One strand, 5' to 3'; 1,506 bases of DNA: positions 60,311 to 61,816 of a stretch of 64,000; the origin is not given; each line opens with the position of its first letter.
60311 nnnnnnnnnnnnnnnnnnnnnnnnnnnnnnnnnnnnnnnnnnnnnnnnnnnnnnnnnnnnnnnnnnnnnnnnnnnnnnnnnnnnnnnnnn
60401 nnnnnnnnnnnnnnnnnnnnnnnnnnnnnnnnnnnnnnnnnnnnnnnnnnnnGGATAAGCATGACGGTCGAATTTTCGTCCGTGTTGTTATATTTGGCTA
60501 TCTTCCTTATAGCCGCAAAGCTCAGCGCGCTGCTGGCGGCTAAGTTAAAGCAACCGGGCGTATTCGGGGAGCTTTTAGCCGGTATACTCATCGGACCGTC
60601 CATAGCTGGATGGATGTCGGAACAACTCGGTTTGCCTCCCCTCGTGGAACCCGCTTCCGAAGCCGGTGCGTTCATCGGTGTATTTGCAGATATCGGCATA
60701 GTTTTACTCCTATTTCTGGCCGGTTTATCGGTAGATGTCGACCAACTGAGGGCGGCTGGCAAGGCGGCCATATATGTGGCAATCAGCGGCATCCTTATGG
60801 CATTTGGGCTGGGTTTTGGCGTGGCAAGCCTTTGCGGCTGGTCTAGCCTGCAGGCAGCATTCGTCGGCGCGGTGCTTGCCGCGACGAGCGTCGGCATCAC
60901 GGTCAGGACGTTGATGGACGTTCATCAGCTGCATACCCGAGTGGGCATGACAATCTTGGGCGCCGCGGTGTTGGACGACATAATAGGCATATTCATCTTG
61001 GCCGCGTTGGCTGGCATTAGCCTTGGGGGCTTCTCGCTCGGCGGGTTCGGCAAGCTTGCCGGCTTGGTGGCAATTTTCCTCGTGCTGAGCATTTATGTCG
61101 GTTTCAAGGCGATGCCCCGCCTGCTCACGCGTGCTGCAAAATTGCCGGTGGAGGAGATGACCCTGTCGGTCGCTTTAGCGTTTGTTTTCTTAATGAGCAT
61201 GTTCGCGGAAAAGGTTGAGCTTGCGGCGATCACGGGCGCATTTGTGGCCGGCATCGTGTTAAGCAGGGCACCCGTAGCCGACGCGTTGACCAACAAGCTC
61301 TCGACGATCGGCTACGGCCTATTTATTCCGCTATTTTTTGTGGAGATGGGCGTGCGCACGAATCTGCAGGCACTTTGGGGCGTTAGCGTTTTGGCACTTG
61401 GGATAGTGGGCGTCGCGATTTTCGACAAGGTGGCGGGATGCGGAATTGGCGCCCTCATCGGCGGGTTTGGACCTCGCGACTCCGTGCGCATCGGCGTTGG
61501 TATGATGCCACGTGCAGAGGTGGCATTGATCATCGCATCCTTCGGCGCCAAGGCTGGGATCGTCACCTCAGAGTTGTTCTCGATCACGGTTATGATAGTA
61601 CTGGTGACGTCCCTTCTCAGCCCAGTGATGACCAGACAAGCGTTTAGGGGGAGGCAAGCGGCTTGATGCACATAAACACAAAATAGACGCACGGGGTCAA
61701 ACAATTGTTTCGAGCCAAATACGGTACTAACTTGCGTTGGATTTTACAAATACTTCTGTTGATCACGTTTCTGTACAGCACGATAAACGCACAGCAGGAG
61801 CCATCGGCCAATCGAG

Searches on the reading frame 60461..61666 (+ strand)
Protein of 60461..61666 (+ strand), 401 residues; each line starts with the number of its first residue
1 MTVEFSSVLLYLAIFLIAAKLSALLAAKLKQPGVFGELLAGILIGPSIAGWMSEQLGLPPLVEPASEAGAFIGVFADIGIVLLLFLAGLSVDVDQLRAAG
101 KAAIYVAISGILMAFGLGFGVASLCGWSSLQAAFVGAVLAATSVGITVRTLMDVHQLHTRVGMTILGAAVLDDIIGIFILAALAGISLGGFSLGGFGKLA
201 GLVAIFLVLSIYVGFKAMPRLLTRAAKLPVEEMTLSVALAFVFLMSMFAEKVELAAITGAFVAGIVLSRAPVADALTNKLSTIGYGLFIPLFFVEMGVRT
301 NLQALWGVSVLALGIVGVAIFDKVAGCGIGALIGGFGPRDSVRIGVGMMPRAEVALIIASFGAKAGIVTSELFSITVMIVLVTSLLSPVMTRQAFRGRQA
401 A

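Call 8: search_protein_families(library=pfam, proteins=[window:60461-61666:+], max_evalue=0.001)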
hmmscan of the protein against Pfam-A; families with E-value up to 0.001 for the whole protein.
window:60461-61666:+ (401 aa): 1 family
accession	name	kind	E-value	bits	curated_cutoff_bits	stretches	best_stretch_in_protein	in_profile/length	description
PF00999.27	Na_H_Exchanger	-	1.5e-63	215.4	26.2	1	18-391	3-369/375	Sodium/hydrogen exchanger, transmembrane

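Call 86: find_encoding_contigs(protein=window:60461-61666:+, flank=10000, max_places=2)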
Protein window:60461-61666:+ (401 aa): 1 contig read that carries it; 1 place shown.
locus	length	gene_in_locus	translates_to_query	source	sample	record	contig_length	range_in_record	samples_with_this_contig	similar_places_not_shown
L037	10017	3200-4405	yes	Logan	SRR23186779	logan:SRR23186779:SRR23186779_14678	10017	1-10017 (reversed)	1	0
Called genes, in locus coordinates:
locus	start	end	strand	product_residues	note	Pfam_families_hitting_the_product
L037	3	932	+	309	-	?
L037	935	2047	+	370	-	PF01513:NAD_kinase, PF00781:DAGK_cat (weak), PF20143:NAD_kinase_C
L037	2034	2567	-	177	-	PF07998:Peptidase_M54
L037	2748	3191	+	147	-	PF00571:CBS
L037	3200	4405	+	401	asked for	PF00999:Na_H_Exchanger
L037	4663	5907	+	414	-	PF01546:Peptidase_M20 (weak), PF04389:Peptidase_M28, PF05343:Peptidase_M42 (weak)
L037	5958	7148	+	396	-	PF13191:AAA_16, PF13401:AAA_22, PF22703:Cdc6_lid, PF09079:WHD_Cdc6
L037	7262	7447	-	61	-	-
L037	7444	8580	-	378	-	PF15892:BNR_4 (faint)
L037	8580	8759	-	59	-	-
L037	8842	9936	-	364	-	PF24517:CBM96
